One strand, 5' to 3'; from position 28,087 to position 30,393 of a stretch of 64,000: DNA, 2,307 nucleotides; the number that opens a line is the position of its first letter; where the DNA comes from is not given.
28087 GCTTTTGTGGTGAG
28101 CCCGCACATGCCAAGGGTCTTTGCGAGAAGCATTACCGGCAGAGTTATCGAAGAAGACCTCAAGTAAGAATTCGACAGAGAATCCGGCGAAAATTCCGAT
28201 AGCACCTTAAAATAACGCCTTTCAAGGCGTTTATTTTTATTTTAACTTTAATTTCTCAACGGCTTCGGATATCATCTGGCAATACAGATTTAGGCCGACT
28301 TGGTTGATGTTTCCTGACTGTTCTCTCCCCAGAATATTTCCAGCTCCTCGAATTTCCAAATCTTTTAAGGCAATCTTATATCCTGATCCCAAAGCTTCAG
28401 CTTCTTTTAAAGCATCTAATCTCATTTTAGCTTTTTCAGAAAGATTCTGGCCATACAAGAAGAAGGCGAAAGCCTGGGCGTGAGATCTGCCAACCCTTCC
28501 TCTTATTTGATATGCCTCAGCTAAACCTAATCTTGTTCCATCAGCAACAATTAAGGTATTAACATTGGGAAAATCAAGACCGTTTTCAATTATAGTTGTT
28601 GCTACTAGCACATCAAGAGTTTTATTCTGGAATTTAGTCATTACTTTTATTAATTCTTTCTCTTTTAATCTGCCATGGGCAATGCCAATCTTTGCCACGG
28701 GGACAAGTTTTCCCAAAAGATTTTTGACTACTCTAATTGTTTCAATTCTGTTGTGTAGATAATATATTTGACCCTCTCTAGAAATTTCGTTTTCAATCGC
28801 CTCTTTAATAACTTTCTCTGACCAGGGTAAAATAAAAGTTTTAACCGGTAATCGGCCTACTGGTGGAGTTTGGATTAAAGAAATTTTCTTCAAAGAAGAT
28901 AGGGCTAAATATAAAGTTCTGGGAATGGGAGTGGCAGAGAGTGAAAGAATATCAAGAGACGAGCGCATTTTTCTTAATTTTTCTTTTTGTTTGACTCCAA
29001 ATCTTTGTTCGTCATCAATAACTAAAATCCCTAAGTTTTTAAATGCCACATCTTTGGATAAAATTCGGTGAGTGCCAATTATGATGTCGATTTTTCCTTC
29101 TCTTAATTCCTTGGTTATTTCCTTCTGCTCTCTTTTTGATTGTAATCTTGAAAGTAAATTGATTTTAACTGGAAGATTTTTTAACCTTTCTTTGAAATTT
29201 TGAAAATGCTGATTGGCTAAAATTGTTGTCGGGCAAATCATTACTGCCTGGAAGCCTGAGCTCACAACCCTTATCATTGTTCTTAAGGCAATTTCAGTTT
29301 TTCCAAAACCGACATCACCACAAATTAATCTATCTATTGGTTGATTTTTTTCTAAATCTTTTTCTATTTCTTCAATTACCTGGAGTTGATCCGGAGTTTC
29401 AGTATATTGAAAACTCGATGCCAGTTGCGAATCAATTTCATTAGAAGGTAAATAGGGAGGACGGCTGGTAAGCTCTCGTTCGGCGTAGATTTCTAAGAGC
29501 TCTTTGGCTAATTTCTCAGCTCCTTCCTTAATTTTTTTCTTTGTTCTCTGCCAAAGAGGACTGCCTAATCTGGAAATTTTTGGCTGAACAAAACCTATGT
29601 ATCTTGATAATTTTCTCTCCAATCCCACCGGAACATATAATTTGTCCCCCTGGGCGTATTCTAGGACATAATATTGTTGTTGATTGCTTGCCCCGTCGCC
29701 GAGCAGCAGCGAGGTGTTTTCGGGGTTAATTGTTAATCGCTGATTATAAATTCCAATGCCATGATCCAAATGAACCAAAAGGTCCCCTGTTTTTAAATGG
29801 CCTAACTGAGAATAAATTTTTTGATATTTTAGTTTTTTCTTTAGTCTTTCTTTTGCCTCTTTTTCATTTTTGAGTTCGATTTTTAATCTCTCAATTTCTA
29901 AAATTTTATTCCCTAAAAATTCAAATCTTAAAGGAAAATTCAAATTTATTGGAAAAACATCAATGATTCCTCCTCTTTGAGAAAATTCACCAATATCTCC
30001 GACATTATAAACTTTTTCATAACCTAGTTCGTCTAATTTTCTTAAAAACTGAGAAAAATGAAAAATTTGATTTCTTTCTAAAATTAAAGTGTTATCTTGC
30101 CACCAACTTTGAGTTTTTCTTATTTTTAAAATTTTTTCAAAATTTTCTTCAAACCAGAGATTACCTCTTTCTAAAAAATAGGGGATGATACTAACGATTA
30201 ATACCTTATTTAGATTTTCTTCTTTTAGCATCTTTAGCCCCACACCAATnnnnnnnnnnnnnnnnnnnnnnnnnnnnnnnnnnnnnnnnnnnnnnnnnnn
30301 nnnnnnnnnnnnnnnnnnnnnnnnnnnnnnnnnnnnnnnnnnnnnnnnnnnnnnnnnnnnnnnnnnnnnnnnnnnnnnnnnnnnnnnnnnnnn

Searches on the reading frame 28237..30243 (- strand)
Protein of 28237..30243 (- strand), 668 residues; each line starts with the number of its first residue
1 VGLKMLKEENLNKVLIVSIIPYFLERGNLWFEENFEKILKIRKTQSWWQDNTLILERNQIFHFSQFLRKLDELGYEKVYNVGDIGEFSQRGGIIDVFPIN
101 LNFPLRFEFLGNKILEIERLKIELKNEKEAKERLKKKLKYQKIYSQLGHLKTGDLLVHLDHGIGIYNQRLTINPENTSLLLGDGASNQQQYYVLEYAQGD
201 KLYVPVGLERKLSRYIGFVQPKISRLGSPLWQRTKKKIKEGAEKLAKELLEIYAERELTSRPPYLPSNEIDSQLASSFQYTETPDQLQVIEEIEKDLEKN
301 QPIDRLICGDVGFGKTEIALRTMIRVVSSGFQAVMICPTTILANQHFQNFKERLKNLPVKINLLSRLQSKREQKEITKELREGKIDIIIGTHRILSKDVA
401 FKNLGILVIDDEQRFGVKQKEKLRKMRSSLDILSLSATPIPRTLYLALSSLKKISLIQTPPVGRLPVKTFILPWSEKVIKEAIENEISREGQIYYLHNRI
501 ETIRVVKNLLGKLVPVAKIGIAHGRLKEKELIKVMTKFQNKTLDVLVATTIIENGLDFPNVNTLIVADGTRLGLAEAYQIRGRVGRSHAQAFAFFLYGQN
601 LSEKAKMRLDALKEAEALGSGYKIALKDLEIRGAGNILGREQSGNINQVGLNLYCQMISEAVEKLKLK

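Call 8: search_protein_families(library=pfam, proteins=[window:28237-30243:-], max_evalue=0.1)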
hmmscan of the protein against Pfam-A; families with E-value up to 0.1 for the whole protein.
window:28237-30243:- (668 aa): 10 families
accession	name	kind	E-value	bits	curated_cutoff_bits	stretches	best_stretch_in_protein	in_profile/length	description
PF00270.35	DEAD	-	3.7e-27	95.5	26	1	283-443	1-163/167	DEAD/DEAH box helicase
PF00271.37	Helicase_C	-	4.2e-22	78.9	23.5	2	481-587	8-109/110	Helicase conserved C-terminal domain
PF02559.22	CarD_TRCF_RID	-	5.5e-14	52.4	23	1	150-216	1-57/57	CarD-like/TRCF RID domain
PF17757.6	UvrB_inter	-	2.4e-12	47.2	22.9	1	54-130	2-79/91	UvrB interaction domain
PF04851.21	ResIII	-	1.1e-10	42.1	22.5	1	283-439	5-162/164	Type III restriction enzyme, res subunit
PF00176.29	SNF2-rel_dom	-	2.3e-05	24.1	24.9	1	297-444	12-168/290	SNF2-related domain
PF22590.2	Cas3-like_C_2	-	0.0015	19.2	27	1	526-587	46-104/106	CRISPR-associated nuclease/helicase Cas3, C-terminal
PF14814.11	UB2H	-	0.021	15.3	27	1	62-102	8-48/85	Bifunctional transglycosylase second domain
PF20720.3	nSTAND3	-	0.082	13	27.2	0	293-339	10-53/155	Novel STAND NTPase 3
PF19833.4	RecG_dom3_C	-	0.095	13.2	26.8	0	621-644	4-27/87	ATP-dependent DNA helicase RecG, domain 3, C-terminal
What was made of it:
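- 28237..30243 (-): mfd, divergent from the sRNA (context). Pfam hits (call 8).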

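Call 14: find_homologous_proteins(query=window:28237-30243:-, max_evalue=1e-50)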
Query window:28237-30243:- (668 aa): 8000 proteins with E <= 1e-50 among 8000 candidates; the best 120 are listed.
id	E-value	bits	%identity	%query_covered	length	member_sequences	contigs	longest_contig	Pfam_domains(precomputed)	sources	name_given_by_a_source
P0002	0.0e+0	1454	100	99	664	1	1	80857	PF02559.23,PF00270.36,PF00176.30,PF17757.7,PF00271.38,PF04851.22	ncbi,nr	ncbi:DEAD/DEAH box helicase [Patescibacteria group bacterium]|nr:DEAD/DEAH box helicase [Patescibact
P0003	0.0e+0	1336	91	99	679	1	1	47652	PF02559.23,PF00270.36,PF17757.7,PF00271.38,PF04851.22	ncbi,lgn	-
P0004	0.0e+0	1275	88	100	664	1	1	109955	PF02559.23,PF00270.36,PF17757.7,PF00271.38,PF04851.22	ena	-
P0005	0.0e+0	1269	88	99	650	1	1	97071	PF02559.23,PF00270.36,PF17757.7,PF00271.38,PF04851.22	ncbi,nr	ncbi:DEAD/DEAH box helicase [Patescibacteria group bacterium]|nr:DEAD/DEAH box helicase [Patescibact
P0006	0.0e+0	1140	75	100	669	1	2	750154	PF02559.23,PF00270.36,PF14814.12,PF17757.7,PF00271.38,PF04851.22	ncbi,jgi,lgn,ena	-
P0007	0.0e+0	1130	77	99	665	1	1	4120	PF02559.23,PF00270.36,PF14814.12,PF17757.7,PF00271.38,PF04851.22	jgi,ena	-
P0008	0.0e+0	1123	76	99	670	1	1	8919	PF02559.23,PF00270.36,PF17757.7,PF00271.38,PF04851.22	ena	-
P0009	0.0e+0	1121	77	98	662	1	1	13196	PF02559.23,PF00270.36,PF17757.7,PF00271.38,PF04851.22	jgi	-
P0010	0.0e+0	1121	77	98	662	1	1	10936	PF02559.23,PF00270.36,PF17757.7,PF00271.38,PF04851.22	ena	-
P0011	0.0e+0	1120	77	99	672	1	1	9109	PF02559.23,PF00270.36,PF17757.7,PF00271.38,PF04851.22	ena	-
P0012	0.0e+0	1119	76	99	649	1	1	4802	PF02559.23,PF00270.36,PF17757.7,PF00271.38,PF04851.22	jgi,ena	-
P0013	0.0e+0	1118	77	98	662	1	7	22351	PF02559.23,PF00270.36,PF17757.7,PF00271.38,PF04851.22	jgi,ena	-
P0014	0.0e+0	1118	77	98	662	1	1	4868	PF02559.23,PF00270.36,PF17757.7,PF00271.38,PF04851.22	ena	-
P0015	0.0e+0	1117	77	98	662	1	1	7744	PF02559.23,PF00270.36,PF17757.7,PF00271.38,PF04851.22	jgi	-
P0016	0.0e+0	1116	77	98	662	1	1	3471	PF02559.23,PF00270.36,PF17757.7,PF00271.38,PF04851.22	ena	-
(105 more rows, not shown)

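Call 15: find_encoding_contigs(protein=P0003, flank=4000, max_places=2)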
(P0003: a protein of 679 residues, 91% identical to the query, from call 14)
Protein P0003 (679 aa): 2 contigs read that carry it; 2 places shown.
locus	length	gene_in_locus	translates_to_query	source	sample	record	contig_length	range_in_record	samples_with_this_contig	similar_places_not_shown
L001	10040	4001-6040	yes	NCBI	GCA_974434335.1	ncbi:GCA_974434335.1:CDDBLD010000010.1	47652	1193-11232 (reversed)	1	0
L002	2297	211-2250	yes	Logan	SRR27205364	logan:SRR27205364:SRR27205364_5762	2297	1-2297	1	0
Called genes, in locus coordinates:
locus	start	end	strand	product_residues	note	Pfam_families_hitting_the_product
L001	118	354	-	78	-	-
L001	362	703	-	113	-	PF11969:DcpS_C, PF01230:HIT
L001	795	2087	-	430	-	PF13393:tRNA-synt_His, PF00587:tRNA-synt_2b, PF03129:HGTP_anticodon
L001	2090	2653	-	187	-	PF10502:Peptidase_S26, PF00717:Peptidase_S24 (weak)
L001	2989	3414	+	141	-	PF01195:Pept_tRNA_hydro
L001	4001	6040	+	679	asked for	PF17757:UvrB_inter, PF02559:CarD_TRCF_RID, PF04851:ResIII, PF00270:DEAD, PF00271:Helicase_C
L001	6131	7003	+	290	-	PF02481:DNA_processg_A, PF17782:WHD_DprA (weak)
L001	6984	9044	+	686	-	PF01751:Toprim, PF01131:Topoisom_bac, PF01396:Zn_ribbon_Top1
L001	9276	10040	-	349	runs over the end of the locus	PF01869:BcrAD_BadFG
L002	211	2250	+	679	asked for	PF17757:UvrB_inter, PF02559:CarD_TRCF_RID, PF04851:ResIII, PF00270:DEAD, PF00271:Helicase_C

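Call 16: find_encoding_contigs(protein=P0004, flank=4000, max_places=2)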
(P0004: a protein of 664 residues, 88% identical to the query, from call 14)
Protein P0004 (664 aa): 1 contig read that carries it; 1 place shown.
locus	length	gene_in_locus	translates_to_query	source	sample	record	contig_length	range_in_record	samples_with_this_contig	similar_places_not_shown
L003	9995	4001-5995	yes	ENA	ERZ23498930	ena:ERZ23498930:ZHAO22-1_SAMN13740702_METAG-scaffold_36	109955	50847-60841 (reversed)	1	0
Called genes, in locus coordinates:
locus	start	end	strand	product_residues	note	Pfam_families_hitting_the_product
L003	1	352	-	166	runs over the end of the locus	PF09424:YqeY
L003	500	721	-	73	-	-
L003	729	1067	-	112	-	PF11969:DcpS_C, PF01230:HIT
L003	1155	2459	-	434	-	PF13393:tRNA-synt_His, PF00587:tRNA-synt_2b, PF03129:HGTP_anticodon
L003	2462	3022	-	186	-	PF10502:Peptidase_S26, PF00717:Peptidase_S24 (weak)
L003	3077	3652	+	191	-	PF01195:Pept_tRNA_hydro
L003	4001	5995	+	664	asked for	PF17757:UvrB_inter, PF02559:CarD_TRCF_RID, PF00270:DEAD, PF04851:ResIII, PF00271:Helicase_C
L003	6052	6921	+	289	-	PF02481:DNA_processg_A, PF17782:WHD_DprA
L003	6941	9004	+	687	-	PF01751:Toprim, PF01131:Topoisom_bac, PF01396:Zn_ribbon_Top1, PF02150:Zn_ribbon_RPB9 (faint), PF01396:Zn_ribbon_Top1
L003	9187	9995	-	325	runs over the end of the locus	PF01869:BcrAD_BadFG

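Call 17: find_encoding_contigs(protein=P0005, flank=4000, max_places=2)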
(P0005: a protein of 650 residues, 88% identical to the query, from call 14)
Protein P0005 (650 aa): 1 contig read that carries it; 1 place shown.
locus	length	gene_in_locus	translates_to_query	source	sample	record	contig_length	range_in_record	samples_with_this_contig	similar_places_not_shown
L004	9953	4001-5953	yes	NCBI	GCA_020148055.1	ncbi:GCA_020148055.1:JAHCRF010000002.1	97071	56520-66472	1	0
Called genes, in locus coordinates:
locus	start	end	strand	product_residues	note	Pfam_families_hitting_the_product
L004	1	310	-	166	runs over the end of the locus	PF09424:YqeY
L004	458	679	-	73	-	-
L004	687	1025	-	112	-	PF11969:DcpS_C, PF01230:HIT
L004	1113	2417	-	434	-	PF13393:tRNA-synt_His, PF00587:tRNA-synt_2b, PF03129:HGTP_anticodon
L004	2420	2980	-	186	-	PF10502:Peptidase_S26, PF00717:Peptidase_S24 (weak)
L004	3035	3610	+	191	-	PF01195:Pept_tRNA_hydro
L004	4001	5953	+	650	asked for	PF17757:UvrB_inter, PF02559:CarD_TRCF_RID, PF00270:DEAD, PF04851:ResIII, PF00271:Helicase_C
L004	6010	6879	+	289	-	PF02481:DNA_processg_A, PF17782:WHD_DprA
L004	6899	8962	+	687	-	PF01751:Toprim, PF01131:Topoisom_bac, PF01396:Zn_ribbon_Top1, PF02150:Zn_ribbon_RPB9 (faint), PF01396:Zn_ribbon_Top1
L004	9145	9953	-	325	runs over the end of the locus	PF01869:BcrAD_BadFG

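Call 18: find_encoding_contigs(protein=P0006, flank=4000, max_places=2)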
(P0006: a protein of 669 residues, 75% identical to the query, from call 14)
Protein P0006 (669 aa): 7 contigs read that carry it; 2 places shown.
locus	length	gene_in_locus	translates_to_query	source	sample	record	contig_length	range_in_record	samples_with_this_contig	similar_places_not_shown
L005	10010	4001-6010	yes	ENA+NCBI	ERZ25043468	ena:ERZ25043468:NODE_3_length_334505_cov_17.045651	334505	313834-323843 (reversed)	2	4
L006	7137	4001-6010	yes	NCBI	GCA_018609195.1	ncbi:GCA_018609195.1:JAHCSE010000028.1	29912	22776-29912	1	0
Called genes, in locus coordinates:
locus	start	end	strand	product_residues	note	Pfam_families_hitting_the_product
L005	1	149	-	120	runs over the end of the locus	PF00072:Response_reg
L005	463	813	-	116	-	PF11969:DcpS_C, PF01230:HIT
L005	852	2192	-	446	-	PF13393:tRNA-synt_His, PF00587:tRNA-synt_2b, PF13393:tRNA-synt_His, PF03129:HGTP_anticodon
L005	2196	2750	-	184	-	PF10502:Peptidase_S26, PF00717:Peptidase_S24 (faint)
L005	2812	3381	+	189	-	PF01195:Pept_tRNA_hydro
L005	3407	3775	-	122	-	-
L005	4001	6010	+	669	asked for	PF14814:UB2H (faint), PF17757:UvrB_inter, PF02559:CarD_TRCF_RID, PF00270:DEAD, PF04851:ResIII, PF00271:Helicase_C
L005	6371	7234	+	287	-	PF02481:DNA_processg_A, PF17782:WHD_DprA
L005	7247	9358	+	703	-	PF01751:Toprim, PF01131:Topoisom_bac, PF01396:Zn_ribbon_Top1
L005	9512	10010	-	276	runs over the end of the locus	PF21088:MS_channel_1st, PF00924:MS_channel_2nd, PF21082:MS_channel_3rd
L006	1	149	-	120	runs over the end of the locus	PF00072:Response_reg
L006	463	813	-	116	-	PF11969:DcpS_C, PF01230:HIT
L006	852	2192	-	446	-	PF13393:tRNA-synt_His, PF00587:tRNA-synt_2b, PF13393:tRNA-synt_His, PF03129:HGTP_anticodon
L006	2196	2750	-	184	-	PF10502:Peptidase_S26, PF00717:Peptidase_S24 (faint)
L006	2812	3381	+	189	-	PF01195:Pept_tRNA_hydro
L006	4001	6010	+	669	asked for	PF14814:UB2H (faint), PF17757:UvrB_inter, PF02559:CarD_TRCF_RID, PF00270:DEAD, PF04851:ResIII, PF00271:Helicase_C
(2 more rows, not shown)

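Call 23: find_related_loci(query=window:28237-30243:-, collection=genome_contigs, flank=2500)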
Query window:28237-30243:- (668 aa) in genome_contigs; peptide patterns used: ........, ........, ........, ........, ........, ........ (x = any residue, [..] = any of these).
361 stretches matched a pattern; 33 encode a relative of the query (tblastn E <= 1e-3); 33 distinct loci.
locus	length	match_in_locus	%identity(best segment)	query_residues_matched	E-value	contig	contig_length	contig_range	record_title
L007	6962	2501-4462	88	1-668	0e+0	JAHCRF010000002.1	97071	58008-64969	MAG: Patescibacteria group bacterium isolate CR_Bin_039 NODE_2_length_97071_cov_18.284286, whole genome shotgun sequence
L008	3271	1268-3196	73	10-666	0e+0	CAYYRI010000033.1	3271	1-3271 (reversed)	MAG TPA_asm: uncultured Candidatus Saccharibacteria bacterium isolate SRP118108_co5_558 genome assembly, contig: NODE_44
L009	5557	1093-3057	70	3-667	0e+0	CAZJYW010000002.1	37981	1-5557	MAG TPA_asm: uncultured Candidatus Saccharibacteria bacterium isolate binchicken_co89_173 genome assembly, contig: NODE_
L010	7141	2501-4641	70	10-666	0e+0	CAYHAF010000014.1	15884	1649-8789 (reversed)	MAG TPA_asm: uncultured Candidatus Saccharibacteria bacterium isolate ERP119294_co1_87 genome assembly, contig: NODE_476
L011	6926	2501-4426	73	12-666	0e+0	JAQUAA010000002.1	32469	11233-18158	MAG: Candidatus Paceibacterota bacterium isolate STC_73 NODE_2742_length_32469_cov_3.256972_Sandtown_C, whole genome sho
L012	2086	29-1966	70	9-663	0e+0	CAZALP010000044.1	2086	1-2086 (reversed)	MAG TPA_asm: uncultured Candidatus Saccharibacteria bacterium isolate binchicken_co184_302 genome assembly, contig: NODE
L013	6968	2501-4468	70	3-668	0e+0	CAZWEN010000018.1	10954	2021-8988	MAG TPA_asm: uncultured Candidatus Saccharibacteria bacterium isolate binchicken_co211_311 genome assembly, contig: NODE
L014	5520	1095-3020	70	11-666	0e+0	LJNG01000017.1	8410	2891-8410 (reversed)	MAG: Parcubacteria bacterium DG_74_3 WOR1_52_54_14077, whole genome shotgun sequence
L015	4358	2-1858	74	34-666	0e+0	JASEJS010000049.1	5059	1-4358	MAG: Patescibacteria group bacterium isolate Yes75-06 NODE_1362_length_5059_cov_8.233213, whole genome shotgun sequence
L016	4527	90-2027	69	11-666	0e+0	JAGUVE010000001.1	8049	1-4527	MAG: Parcubacteria group bacterium isolate DeMMO5_22 c_000000012753, whole genome shotgun sequence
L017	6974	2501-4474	69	3-666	0e+0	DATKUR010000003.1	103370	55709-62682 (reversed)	MAG TPA_asm: Candidatus Humimicrobiaceae bacterium isolate SMAG_U14112 k141_2107237, whole genome shotgun sequence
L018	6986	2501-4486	71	11-666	0e+0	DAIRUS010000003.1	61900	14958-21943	MAG TPA_asm: bacterium isolate CTOTU21546 NODE_358_length_61900_cov_35.741192, whole genome shotgun sequence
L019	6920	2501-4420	69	12-665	0e+0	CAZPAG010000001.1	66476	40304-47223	MAG TPA_asm: uncultured Candidatus Saccharibacteria bacterium isolate SRP178699_co1_201 genome assembly, contig: NODE_33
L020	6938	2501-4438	67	6-665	0e+0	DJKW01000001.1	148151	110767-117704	MAG TPA_asm: Patescibacteria group bacterium UBA6532 UBA6532_contig_2436, whole genome shotgun sequence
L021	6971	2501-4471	68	1-666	0e+0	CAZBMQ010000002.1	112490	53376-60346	MAG TPA_asm: uncultured Candidatus Saccharibacteria bacterium isolate binchicken_co19_212 genome assembly, contig: NODE_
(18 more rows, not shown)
